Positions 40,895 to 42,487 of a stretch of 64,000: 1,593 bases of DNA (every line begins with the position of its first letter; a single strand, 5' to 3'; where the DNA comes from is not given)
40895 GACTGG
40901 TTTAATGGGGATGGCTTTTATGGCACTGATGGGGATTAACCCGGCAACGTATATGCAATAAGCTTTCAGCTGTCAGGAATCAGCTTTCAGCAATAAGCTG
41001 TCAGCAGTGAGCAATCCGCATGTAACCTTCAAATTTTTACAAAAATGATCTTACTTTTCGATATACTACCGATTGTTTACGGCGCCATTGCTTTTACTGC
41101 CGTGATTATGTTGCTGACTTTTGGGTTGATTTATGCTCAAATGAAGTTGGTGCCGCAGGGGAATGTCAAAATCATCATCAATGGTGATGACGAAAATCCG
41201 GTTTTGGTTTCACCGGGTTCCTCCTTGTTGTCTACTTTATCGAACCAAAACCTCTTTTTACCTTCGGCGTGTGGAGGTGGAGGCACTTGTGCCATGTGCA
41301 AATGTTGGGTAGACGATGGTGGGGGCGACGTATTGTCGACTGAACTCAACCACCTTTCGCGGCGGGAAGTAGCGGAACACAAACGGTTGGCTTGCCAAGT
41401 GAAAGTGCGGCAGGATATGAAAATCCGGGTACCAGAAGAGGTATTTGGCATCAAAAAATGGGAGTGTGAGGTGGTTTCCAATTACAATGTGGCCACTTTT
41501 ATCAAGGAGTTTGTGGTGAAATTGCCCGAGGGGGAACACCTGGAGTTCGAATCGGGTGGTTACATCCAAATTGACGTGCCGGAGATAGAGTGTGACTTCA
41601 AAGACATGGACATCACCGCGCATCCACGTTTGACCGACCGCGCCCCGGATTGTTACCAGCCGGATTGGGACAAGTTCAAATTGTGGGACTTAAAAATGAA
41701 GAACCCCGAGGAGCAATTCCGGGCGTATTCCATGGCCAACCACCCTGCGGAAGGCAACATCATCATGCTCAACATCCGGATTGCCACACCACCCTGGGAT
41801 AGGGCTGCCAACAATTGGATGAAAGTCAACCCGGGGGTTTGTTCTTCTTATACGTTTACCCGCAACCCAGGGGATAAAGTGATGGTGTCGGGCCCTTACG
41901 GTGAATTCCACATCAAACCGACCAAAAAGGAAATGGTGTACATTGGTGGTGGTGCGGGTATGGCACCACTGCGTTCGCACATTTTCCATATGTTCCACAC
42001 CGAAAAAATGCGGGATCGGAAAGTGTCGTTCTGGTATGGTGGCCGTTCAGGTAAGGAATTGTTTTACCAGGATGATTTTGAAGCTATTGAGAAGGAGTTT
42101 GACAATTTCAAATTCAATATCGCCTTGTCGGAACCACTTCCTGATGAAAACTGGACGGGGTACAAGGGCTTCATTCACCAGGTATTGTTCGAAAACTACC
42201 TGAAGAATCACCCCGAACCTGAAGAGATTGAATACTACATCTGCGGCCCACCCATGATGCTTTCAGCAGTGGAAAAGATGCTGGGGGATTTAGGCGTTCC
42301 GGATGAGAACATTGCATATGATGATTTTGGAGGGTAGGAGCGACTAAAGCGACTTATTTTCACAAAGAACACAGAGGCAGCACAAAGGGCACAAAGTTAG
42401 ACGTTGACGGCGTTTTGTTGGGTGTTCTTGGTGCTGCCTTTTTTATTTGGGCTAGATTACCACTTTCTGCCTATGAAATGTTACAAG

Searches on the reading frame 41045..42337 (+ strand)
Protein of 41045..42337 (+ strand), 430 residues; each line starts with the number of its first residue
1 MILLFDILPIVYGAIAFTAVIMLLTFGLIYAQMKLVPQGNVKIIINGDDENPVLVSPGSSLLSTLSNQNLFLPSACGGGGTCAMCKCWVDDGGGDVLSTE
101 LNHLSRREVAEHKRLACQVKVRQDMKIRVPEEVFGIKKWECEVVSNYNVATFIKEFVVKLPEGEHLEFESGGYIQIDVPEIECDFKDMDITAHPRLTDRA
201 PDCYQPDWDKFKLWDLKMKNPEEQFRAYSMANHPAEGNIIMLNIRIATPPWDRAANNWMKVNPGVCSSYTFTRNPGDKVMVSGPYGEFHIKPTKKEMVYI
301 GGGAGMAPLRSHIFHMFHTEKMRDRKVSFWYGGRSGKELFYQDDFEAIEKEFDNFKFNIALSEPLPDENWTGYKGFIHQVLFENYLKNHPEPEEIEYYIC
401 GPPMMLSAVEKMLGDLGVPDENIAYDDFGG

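Call 55: search_protein_families(library=pfam, proteins=[window:41045-42337:+], max_evalue=0.0001)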
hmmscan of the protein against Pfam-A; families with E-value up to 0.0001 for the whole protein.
window:41045-42337:+ (430 aa): 3 families
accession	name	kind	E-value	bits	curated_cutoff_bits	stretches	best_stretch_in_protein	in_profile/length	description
PF00175.26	NAD_binding_1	-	3.4e-17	63.5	22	1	300-410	2-108/109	Oxidoreductase NAD-binding domain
PF00111.32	Fer2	-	7.4e-10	39.1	21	1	53-121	10-76/77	2Fe-2S iron-sulfur cluster binding domain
PF00970.30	FAD_binding_6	-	3.4e-06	27.8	21.1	0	220-289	43-98/99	Oxidoreductase FAD-binding domain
